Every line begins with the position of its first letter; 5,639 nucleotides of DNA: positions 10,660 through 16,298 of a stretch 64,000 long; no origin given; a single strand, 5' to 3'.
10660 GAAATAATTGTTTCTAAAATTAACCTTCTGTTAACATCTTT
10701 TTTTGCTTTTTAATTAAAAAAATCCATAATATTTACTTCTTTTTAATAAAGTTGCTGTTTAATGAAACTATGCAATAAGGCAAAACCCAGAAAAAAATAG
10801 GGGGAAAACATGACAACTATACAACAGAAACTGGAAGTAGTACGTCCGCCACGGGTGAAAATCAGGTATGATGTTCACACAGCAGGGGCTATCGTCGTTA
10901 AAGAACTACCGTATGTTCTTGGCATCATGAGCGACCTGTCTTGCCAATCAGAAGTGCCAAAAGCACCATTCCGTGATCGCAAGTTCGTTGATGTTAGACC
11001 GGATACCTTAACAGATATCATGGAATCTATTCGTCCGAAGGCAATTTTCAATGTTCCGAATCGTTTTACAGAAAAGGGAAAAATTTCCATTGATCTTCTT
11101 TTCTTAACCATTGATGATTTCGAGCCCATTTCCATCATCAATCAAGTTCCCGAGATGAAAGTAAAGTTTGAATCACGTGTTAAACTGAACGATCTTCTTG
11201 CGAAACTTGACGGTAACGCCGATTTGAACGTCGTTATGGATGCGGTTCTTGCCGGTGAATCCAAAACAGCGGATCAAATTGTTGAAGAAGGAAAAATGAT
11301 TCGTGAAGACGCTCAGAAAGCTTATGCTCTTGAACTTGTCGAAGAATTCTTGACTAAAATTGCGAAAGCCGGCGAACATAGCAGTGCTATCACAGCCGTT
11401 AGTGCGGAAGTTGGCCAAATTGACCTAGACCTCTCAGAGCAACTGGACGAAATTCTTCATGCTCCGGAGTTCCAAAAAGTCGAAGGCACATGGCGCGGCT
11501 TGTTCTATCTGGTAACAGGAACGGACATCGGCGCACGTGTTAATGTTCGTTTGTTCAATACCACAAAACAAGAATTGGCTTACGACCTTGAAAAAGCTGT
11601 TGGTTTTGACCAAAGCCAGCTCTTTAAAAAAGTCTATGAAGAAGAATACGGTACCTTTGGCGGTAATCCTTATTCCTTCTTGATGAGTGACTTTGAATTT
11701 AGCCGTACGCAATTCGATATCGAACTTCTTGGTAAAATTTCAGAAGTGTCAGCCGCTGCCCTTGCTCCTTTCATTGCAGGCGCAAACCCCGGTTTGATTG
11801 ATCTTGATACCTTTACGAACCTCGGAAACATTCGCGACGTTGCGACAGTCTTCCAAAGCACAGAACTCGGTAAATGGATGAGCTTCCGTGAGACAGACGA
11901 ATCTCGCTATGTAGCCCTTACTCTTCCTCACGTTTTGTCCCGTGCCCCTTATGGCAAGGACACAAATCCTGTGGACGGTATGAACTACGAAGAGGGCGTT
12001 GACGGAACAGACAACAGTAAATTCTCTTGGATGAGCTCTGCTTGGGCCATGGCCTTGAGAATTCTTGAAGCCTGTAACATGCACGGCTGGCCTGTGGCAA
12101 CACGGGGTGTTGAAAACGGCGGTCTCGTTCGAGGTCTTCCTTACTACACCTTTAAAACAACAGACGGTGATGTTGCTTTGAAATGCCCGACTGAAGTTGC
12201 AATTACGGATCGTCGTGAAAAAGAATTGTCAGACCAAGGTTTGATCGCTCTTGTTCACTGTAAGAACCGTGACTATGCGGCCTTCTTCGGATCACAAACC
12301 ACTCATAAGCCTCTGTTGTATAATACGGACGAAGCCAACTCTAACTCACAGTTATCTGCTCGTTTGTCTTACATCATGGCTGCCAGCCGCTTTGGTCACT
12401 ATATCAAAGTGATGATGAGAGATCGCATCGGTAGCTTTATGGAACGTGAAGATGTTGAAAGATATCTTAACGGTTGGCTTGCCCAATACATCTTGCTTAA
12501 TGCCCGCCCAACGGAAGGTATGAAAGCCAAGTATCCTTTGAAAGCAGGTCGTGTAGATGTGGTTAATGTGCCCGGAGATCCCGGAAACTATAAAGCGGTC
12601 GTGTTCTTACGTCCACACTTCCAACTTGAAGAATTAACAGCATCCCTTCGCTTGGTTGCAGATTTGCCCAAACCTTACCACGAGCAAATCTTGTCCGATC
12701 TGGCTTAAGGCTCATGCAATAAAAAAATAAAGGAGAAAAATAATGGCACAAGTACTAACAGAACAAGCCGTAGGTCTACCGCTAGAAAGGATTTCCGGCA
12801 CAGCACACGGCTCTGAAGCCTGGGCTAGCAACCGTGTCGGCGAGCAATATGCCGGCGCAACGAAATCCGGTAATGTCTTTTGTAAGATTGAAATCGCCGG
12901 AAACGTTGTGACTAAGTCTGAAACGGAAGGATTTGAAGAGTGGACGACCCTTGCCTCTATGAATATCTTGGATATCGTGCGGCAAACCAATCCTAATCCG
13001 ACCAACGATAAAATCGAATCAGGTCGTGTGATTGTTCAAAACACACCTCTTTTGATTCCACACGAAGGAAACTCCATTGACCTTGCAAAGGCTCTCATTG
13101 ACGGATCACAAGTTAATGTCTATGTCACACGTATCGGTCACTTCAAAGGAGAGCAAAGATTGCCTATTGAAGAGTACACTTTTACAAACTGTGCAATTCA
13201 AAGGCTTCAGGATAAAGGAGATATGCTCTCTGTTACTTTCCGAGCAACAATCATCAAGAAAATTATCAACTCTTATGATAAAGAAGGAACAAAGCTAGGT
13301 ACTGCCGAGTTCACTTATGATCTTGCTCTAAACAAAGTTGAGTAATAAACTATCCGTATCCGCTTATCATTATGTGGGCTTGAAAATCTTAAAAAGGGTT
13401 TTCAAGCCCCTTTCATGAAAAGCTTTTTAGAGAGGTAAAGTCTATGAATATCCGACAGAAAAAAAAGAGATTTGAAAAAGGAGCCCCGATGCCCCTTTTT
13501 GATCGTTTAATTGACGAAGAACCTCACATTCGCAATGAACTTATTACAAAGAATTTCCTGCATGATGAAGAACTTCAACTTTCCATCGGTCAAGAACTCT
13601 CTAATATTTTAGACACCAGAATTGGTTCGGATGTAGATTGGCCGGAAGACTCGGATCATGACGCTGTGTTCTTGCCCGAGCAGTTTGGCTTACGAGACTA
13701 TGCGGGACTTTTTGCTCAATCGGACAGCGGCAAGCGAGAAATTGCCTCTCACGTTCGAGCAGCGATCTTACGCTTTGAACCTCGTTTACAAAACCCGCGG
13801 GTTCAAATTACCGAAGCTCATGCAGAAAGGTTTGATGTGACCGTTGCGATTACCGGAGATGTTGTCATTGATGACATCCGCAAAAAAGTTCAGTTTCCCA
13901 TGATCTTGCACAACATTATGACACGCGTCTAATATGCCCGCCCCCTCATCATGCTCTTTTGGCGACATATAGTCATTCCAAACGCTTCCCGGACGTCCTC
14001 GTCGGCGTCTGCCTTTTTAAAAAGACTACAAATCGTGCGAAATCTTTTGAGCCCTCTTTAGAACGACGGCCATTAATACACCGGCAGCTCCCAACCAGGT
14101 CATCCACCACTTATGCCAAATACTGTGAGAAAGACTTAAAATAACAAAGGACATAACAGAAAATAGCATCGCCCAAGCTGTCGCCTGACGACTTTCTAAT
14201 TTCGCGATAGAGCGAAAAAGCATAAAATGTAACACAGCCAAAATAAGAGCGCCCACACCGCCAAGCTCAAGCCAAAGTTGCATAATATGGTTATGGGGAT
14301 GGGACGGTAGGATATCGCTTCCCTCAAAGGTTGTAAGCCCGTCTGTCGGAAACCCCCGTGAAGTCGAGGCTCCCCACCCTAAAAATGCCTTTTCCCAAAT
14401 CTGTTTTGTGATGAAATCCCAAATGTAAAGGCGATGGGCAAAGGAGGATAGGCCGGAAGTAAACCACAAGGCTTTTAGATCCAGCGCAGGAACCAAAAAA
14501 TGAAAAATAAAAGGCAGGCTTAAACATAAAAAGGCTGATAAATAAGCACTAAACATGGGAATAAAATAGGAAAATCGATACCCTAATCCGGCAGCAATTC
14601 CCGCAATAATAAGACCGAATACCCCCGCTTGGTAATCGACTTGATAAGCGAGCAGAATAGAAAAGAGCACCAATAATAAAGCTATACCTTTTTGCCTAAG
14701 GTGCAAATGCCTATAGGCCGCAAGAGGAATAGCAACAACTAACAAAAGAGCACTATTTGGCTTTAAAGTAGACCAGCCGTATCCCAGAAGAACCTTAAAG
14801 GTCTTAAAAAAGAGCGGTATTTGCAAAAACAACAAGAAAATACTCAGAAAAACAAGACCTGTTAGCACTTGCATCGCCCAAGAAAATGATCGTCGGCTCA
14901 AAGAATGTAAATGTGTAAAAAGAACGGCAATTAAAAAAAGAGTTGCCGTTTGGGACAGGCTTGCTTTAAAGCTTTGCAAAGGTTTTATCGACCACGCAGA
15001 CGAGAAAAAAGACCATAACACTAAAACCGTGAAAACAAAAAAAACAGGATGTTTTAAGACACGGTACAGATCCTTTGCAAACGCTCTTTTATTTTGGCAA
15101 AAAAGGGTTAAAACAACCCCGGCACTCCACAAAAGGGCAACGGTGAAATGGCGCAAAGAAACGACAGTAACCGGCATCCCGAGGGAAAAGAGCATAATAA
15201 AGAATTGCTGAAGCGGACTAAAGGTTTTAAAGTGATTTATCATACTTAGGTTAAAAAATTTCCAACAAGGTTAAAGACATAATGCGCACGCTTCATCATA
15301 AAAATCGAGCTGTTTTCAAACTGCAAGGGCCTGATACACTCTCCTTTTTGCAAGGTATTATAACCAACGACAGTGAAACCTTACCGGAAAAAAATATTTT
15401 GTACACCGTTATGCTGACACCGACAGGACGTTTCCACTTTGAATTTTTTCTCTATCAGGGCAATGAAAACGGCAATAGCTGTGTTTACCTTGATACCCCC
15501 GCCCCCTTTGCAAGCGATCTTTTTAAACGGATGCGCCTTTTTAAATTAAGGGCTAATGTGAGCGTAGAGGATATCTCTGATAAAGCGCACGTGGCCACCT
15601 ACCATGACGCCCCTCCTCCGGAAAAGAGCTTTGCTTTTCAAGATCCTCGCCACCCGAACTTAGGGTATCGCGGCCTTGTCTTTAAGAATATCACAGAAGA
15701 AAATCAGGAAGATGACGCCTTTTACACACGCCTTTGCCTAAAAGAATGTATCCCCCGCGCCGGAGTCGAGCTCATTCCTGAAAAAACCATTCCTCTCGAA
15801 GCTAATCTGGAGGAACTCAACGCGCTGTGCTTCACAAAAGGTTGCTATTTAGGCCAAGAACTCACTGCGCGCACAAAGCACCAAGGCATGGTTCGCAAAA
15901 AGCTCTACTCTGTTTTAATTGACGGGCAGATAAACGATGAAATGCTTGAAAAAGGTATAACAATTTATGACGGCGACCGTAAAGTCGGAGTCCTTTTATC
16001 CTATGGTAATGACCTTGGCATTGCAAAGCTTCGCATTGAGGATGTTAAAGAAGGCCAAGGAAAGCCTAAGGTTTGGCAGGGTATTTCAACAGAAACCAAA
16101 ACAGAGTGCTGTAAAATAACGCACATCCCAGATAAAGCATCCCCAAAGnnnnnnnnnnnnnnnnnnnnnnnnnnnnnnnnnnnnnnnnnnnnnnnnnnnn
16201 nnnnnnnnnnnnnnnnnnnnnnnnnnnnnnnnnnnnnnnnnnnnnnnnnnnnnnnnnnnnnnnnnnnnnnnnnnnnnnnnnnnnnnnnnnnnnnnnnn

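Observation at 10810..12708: Single-polypeptide T6SS sheath: an apparent natural TssB-TssC (VipA-VipB) fusion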

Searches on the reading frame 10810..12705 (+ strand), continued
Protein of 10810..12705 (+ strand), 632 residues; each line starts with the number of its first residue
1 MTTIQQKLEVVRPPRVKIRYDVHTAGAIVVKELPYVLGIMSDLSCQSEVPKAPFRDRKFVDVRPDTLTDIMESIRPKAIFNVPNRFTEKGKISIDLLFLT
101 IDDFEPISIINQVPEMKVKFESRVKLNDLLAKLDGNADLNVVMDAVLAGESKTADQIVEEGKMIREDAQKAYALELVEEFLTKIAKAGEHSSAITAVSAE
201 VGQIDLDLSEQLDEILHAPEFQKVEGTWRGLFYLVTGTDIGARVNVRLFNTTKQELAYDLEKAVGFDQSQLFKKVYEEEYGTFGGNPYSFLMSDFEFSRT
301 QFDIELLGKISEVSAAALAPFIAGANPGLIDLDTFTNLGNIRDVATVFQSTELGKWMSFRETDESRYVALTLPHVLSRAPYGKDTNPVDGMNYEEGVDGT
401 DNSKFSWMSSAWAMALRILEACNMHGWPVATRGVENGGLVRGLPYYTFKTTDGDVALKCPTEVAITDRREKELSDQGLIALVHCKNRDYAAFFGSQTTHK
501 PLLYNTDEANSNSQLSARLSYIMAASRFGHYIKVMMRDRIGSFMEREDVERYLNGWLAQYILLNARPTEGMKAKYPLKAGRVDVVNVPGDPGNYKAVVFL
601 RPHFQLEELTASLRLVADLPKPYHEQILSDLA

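Call 79: search_protein_families(library=pfam, proteins=[L091:6463-7464:+, L092:11154-11476:+, L092:11520-12428:+, L092:7524-7878:+, L087:9033-9995:+, L087:8503-9033:+], max_evalue=0.01)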
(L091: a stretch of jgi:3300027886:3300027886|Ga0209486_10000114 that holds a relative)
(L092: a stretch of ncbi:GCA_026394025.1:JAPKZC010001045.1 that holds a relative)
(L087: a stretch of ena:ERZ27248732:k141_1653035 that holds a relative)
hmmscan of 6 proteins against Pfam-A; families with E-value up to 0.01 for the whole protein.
L091:6463-7464:+ (334 aa): 2 families
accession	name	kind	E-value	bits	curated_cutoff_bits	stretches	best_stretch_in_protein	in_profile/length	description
PF13676.11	TIR_2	-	2.4e-14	54.3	28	1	181-316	1-121/122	TIR domain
PF01582.25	TIR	-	0.00064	20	21.3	1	181-300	4-121/179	TIR domain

L092:11154-11476:+ (107 aa): 1 family
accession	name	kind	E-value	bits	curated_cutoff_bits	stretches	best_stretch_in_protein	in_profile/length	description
PF06812.17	ImpA_N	-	8.3e-27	94.1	26.9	1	12-107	1-93/119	ImpA, N-terminal, type VI secretion system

L092:11520-12428:+ (303 aa): 1 family
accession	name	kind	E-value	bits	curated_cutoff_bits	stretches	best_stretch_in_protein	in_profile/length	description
PF16989.10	T6SS_VasJ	-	4.2e-13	49.8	26.2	1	171-254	172-254/255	Type VI secretion, EvfE, EvfF, ImpA, BimE, VC_A0119, VasJ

L092:7524-7878:+ (118 aa): 1 family
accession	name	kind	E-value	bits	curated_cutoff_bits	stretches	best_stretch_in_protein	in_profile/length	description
PF00656.27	Peptidase_C14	-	8.4e-10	39.1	21.4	1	5-99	2-100/233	Caspase domain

L087:9033-9995:+ (321 aa): 0 families

L087:8503-9033:+ (177 aa): 2 families
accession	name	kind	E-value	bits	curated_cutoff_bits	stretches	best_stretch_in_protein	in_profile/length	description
PF07728.20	AAA_5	-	5.3e-05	23.7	22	1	16-85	65-139/139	AAA domain (dynein-related subfamily)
PF07724.20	AAA_2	-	0.00027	21.5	27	1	21-42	75-96/166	AAA domain (Cdc48 subfamily)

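Call 83: find_homologous_proteins(query=L091:6463-7464:+, max_evalue=0.00001)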
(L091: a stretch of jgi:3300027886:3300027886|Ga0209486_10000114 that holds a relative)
Query L091:6463-7464:+ (334 aa): 3797 proteins with E <= 0.00001 among 7379 candidates; the best 120 are listed.
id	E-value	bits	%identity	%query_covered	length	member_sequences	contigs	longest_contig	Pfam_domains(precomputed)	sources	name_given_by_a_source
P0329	4.8e-211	718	97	100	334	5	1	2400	PF02861.26,PF13676.12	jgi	jgi:hypothetical protein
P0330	4.3e-120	419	60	98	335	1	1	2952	PF02861.26,PF13676.12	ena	-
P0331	2.9e-117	410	56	100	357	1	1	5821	PF02861.26,PF13676.12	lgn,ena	-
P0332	1.3e-105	371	54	100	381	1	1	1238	PF02861.26,PF13676.12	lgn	-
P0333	4.1e-102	360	52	97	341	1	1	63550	PF02861.26,PF13676.12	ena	-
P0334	1.2e-89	319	48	97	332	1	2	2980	PF02861.26,PF13676.12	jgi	jgi:hypothetical protein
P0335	8.3e-81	290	55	43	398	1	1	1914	PF01582.26,PF13271.12,PF13676.12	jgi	jgi:TIR domain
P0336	1.0e-78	283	44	95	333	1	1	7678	PF02861.26,PF13676.12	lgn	-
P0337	4.3e-74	268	43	96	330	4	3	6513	PF02861.26,PF13676.12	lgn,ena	-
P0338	2.5e-73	265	43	96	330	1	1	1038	PF13676.12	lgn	-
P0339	3.2e-72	262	42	96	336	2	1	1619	PF02861.26,PF13676.12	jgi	jgi:TIR domain/Clp amino terminal domain, pathogenicity island component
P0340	3.7e-71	258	48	49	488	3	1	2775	PF01582.26,PF13676.12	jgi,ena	-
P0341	7.4e-70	254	41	96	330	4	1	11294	PF02861.26,PF13676.12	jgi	jgi:hypothetical protein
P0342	1.2e-69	253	39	99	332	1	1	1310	PF02861.26,PF13676.12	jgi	jgi:hypothetical protein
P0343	1.2e-69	253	43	96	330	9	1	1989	PF13676.12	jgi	jgi:hypothetical protein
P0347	3.7e-66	242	41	95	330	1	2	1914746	PF02861.26,PF13676.12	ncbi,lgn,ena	-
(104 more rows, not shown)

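Call 84: find_encoding_contigs(protein=P0347, flank=10000, max_places=1)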
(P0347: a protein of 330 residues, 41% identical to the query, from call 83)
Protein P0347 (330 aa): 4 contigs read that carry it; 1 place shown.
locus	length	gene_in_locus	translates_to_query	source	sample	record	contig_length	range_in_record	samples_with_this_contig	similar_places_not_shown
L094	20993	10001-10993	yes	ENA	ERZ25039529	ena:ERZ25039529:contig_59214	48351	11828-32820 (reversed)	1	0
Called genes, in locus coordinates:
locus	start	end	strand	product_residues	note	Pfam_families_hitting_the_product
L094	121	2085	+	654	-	PF01833:TIG (faint)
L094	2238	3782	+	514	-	PF01011:PQQ (weak), PF13360:PQQ_2, PF07774:EMC1_C (faint)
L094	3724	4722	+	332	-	PF02739:5_3_exonuc_N, PF01367:5_3_exonuc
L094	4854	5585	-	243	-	-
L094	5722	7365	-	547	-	PF07969:Amidohydro_3, PF01979:Amidohydro_1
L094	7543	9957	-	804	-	PF05591:T6SS_VipA, PF05943:VipB, PF18945:VipB_2 (weak), PF16989:T6SS_VasJ (faint)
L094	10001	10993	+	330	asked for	PF02861:Clp_N, PF13676:TIR_2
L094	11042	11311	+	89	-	-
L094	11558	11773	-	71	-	-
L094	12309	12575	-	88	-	-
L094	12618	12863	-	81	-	-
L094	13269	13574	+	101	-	-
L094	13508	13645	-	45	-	-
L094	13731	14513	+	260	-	PF01695:IstB_IS21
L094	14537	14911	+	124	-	-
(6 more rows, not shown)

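Call 85: find_encoding_contigs(protein=P0333, flank=10000, max_places=1)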
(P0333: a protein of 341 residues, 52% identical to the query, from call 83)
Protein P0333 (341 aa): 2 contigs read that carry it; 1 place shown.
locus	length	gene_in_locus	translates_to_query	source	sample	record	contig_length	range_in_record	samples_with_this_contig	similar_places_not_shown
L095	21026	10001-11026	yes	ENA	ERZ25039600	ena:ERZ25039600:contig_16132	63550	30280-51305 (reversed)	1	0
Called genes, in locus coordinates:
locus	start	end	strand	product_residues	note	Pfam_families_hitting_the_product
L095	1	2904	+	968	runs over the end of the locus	PF13676:TIR_2, PF24814:WD40_Prp19, PF24817:WD40_WDHD1_1st, PF25175:Beta-prop_WDR5, PF24807:WD40_CDC20-Fz, PF25173:Beta-prop_WDR3_1st, PF23381:Beta-prop_IFT122_1st, PF25174:Beta-prop_THOC3, +99 more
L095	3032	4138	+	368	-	PF13565:HTH_32, PF13683:rve_3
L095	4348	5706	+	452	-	PF13676:TIR_2 (faint)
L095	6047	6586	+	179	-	PF00589:Phage_integrase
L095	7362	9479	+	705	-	PF05591:T6SS_VipA, PF05943:VipB, PF18945:VipB_2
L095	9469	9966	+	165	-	PF05638:T6SS_HCP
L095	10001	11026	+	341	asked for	PF02861:Clp_N, PF13676:TIR_2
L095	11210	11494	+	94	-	-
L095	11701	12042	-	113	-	PF01934:HepT-like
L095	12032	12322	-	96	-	PF01909:NTP_transf_2, PF18765:Polbeta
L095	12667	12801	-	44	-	-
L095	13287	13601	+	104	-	-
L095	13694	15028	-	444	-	PF13546:DDE_5, PF04693:DDE_Tnp_2, PF01609:DDE_Tnp_1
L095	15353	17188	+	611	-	PF13676:TIR_2, PF13191:AAA_16 (weak), PF24883:NPHP3_N (weak)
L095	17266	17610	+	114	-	PF17908:APAF1_C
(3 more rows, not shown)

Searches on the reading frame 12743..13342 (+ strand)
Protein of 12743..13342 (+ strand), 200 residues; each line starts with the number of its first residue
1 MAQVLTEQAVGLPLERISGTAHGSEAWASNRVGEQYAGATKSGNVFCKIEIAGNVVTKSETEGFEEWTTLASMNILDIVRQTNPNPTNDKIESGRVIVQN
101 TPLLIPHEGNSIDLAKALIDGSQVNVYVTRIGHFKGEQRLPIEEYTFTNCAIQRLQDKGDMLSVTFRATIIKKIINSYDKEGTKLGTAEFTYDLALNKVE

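Call 8: search_protein_families(library=pfam, proteins=[window:12743-13342:+], max_evalue=0.01)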
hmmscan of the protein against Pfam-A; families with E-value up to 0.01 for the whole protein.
window:12743-13342:+ (200 aa): 1 family
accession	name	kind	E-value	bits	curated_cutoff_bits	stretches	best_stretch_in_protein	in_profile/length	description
PF05638.18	T6SS_HCP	-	0.0073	17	23.5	0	58-167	10-121/129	Type VI secretion system effector, Hcp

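Call 80: search_protein_families(library=ncbifam, proteins=[window:12743-13342:+], max_evalue=0.01)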
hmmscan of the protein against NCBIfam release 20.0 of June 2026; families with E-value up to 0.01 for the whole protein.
window:12743-13342:+ (200 aa): 0 families
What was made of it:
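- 12743..13345 (+): Divergent hcp (tssD) tube gene, 200 aa, with an N-terminal extension of ~43 aa. Pfam T6SS_HCP is only weak (E 0.0073, call 8) and NCBIfam gives nothing (call 80).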

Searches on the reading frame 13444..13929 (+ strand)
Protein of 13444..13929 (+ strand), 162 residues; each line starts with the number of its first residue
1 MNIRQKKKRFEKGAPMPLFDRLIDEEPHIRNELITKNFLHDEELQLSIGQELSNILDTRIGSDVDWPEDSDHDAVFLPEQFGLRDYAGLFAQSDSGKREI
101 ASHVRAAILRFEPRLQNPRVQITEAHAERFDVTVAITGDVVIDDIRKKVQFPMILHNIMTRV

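Call 8: search_protein_families(library=pfam, proteins=[window:13444-13929:+], max_evalue=0.01)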
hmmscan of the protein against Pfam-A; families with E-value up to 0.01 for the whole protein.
window:13444-13929:+ (162 aa): 1 family
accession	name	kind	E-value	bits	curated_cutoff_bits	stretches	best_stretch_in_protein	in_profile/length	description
PF04965.19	GPW_gp25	-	8.4e-14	51.6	27.2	1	43-140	2-91/96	Baseplate wedge protein gp25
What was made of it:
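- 13444..13932 (+): tssE (gp25-like baseplate wedge subunit), 162 aa. PF04965 GPW_gp25, E 8.4e-14 (call 8).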

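Call 80: search_protein_families(library=ncbifam, proteins=[window:13444-13929:+], max_evalue=0.01)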
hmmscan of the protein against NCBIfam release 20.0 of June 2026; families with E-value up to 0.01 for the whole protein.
window:13444-13929:+ (162 aa): 2 families
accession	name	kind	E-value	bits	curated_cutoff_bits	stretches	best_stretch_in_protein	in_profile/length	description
TIGR03357.1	VI_zyme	equivalog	1.4e-20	73.3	53.2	1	17-156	3-126/133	type VI secretion system baseplate subunit TssE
NF010727.0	PRK14128.1-2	equivalog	0.00034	20.6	209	1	101-132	70-101/126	anti-adapter protein IraD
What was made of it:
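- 13444..13932 (+): TIGR03357 TssE equivalog, 73.3 bits against a cutoff of 53.2 (call 80).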

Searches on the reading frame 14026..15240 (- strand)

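Call 8: search_protein_families(library=pfam, proteins=[window:14026-15240:-], max_evalue=0.01)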
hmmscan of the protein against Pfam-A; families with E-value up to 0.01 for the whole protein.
window:14026-15240:- (404 aa): 1 family
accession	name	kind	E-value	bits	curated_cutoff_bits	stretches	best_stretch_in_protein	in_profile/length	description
PF04932.20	Wzy_C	-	1.1e-08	35.5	31.7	1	190-334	5-148/149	O-Antigen ligase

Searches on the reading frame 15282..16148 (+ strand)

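Call 8: search_protein_families(library=pfam, proteins=[window:15282-16148:+], max_evalue=0.01)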
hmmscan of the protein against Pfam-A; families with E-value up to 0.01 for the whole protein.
window:15282-16148:+ (289 aa): 2 families
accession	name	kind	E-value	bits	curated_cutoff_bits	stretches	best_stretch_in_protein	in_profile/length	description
PF01571.26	GCV_T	-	1.3e-05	25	25.6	1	10-63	49-102/255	Aminomethyltransferase folate-binding domain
PF25455.1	Beta-barrel_CAF17_C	-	3.8e-05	23.8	25.7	1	204-258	1-51/70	CAF17, C-terminal beta-barrel domain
